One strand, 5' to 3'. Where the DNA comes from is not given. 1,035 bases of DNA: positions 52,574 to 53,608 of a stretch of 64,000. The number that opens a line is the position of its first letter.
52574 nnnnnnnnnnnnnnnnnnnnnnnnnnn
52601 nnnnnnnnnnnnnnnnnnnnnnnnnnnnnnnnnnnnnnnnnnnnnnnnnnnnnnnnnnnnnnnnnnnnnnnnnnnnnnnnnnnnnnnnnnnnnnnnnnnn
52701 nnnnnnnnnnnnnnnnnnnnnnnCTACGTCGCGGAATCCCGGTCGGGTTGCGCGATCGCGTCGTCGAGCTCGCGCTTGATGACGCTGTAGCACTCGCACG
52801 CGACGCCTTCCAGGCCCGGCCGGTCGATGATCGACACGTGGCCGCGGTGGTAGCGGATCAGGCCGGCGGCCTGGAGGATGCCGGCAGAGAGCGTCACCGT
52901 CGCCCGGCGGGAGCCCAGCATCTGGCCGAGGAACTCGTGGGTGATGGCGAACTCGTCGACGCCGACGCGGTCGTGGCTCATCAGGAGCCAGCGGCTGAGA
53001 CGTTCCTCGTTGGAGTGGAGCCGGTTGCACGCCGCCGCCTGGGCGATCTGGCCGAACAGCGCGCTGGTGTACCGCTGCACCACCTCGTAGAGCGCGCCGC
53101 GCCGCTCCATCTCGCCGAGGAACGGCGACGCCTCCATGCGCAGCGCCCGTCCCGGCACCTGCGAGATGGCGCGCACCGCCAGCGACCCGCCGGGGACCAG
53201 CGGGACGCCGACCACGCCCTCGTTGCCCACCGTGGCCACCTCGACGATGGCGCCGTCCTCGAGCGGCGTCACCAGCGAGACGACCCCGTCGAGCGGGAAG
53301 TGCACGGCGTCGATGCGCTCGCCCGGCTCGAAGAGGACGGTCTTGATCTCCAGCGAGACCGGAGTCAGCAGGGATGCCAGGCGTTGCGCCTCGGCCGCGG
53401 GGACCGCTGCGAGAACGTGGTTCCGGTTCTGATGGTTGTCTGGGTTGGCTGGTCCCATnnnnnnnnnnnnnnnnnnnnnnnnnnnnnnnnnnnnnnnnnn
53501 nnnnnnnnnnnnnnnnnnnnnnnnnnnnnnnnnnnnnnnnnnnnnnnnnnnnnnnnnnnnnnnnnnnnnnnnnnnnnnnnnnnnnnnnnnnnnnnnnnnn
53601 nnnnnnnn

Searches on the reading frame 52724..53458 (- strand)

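Call 4: search_protein_families(library=pfam, proteins=[window:52724-53458:-], max_evalue=0.01)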
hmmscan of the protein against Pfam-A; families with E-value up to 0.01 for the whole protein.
window:52724-53458:- (244 aa): 2 families
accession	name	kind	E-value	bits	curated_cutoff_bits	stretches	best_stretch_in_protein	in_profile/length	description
PF13545.12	HTH_Crp_2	-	3.3e-13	49.8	27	1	152-217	1-68/70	Crp-like helix-turn-helix domain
PF00027.35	cNMP_binding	-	1e-06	29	27.5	1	35-119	3-88/89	Cyclic nucleotide-binding domain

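Call 48: search_protein_families(library=ncbifam, proteins=[window:52727-53458:-], max_evalue=0.001)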
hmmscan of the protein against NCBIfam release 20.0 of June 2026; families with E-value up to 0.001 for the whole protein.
window:52727-53458:- (244 aa): 0 families
